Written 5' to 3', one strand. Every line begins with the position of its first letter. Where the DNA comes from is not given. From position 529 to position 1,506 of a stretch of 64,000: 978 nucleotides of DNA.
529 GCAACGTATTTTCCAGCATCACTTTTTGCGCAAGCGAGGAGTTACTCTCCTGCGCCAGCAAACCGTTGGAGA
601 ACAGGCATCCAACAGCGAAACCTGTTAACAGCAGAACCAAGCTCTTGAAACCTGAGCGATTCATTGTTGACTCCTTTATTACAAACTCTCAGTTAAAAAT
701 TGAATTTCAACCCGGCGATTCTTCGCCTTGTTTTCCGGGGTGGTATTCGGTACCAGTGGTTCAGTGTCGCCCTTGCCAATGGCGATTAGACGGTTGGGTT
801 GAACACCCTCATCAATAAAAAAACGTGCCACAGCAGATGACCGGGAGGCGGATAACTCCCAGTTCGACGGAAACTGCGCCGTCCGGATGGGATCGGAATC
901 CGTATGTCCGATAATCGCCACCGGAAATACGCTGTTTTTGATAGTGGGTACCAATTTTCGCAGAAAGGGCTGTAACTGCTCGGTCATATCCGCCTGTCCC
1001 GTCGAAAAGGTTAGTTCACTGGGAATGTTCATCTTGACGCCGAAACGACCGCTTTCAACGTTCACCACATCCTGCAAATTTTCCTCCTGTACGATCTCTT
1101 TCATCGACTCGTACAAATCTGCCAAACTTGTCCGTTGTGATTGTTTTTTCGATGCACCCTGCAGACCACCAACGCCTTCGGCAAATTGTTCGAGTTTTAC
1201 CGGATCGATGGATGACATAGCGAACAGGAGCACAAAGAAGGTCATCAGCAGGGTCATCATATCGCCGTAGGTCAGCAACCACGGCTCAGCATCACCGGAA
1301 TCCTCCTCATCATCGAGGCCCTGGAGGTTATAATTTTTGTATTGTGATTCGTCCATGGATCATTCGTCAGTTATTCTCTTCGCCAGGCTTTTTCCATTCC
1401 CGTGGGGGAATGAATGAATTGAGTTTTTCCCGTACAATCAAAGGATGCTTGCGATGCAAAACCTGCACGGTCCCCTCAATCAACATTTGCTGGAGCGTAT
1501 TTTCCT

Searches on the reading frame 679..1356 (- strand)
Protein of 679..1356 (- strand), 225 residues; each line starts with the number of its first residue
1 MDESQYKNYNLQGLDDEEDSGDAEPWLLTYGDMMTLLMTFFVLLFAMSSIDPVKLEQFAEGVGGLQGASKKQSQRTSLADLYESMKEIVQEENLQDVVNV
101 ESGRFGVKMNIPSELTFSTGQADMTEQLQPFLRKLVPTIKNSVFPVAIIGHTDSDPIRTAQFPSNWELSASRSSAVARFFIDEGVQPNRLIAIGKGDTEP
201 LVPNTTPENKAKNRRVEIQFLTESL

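Call 34: find_encoding_contigs(protein=window:679-1356:-, flank=10000, max_places=3)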
Protein window:679-1356:- (225 aa): 5 contigs read that carry it; 3 places shown.
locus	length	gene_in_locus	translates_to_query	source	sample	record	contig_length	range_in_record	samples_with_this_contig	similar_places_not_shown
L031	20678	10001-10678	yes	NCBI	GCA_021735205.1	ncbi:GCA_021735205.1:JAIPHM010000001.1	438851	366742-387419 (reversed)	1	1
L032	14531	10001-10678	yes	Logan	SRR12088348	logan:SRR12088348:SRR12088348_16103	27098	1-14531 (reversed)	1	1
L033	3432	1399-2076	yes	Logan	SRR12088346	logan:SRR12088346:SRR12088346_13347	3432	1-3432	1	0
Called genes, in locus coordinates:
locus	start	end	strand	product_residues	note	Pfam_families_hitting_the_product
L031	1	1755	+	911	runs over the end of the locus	PF03699:UPF0182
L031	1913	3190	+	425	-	PF00216:Bac_DNA_binding, PF13174:TPR_6 (faint), PF14559:TPR_19 (weak)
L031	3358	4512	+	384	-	PF18854:baeRF_family10, PF03464:eRF1_2, PF18844:baeRF_family2 (weak), PF18845:baeRF_family3 (weak), PF18846:baeRF_family5 (weak), PF18859:acVLRF1 (weak)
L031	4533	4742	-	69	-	-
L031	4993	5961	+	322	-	-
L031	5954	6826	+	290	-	PF13525:YfiO (weak), PF07719:TPR_2 (faint), PF13174:TPR_6 (weak)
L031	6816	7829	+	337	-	PF13371:TPR_9 (faint), PF13428:TPR_14 (faint), PF21545:T7SS_EccA1_N (weak), PF12895:ANAPC3 (faint), PF13525:YfiO (weak), PF13432:TPR_16, PF14559:TPR_19 (weak), PF13174:TPR_6 (weak), +3 more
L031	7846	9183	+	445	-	PF00515:TPR_1 (faint), PF07719:TPR_2 (faint), PF13414:TPR_11 (faint)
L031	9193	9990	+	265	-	PF01618:MotA_ExbB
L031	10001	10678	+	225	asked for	PF13677:MotB_plug, PF00691:OmpA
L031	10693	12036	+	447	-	PF08345:YscJ_FliF_C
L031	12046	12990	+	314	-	PF03448:MgtE_N (faint), PF14842:FliG_N, PF14841:FliG_M, PF01706:FliG_C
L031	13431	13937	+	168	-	PF01257:2Fe-2S_thioredx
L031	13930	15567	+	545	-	PF01257:2Fe-2S_thioredx (weak), PF01512:Complex1_51K, PF10531:SLBB (weak), PF10589:NADH_4Fe-4S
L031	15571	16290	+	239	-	PF13510:Fer2_4, PF00111:Fer2 (weak), PF10588:NADH-G_4Fe-4S_3, PF13183:Fer4_8, PF14697:Fer4_21 (weak), PF22117:Fer4_Nqo3, PF12838:Fer4_7, PF00037:Fer4, +7 more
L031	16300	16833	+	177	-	PF01058:Oxidored_q6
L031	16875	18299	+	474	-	PF27537:HoxH, PF00374:NiFeSe_Hases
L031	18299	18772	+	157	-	-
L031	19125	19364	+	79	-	PF09855:Zn_ribbon_13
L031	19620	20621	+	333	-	PF08240:ADH_N, PF00107:ADH_zinc_N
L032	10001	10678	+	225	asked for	PF13677:MotB_plug, PF00691:OmpA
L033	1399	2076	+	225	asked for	PF13677:MotB_plug, PF00691:OmpA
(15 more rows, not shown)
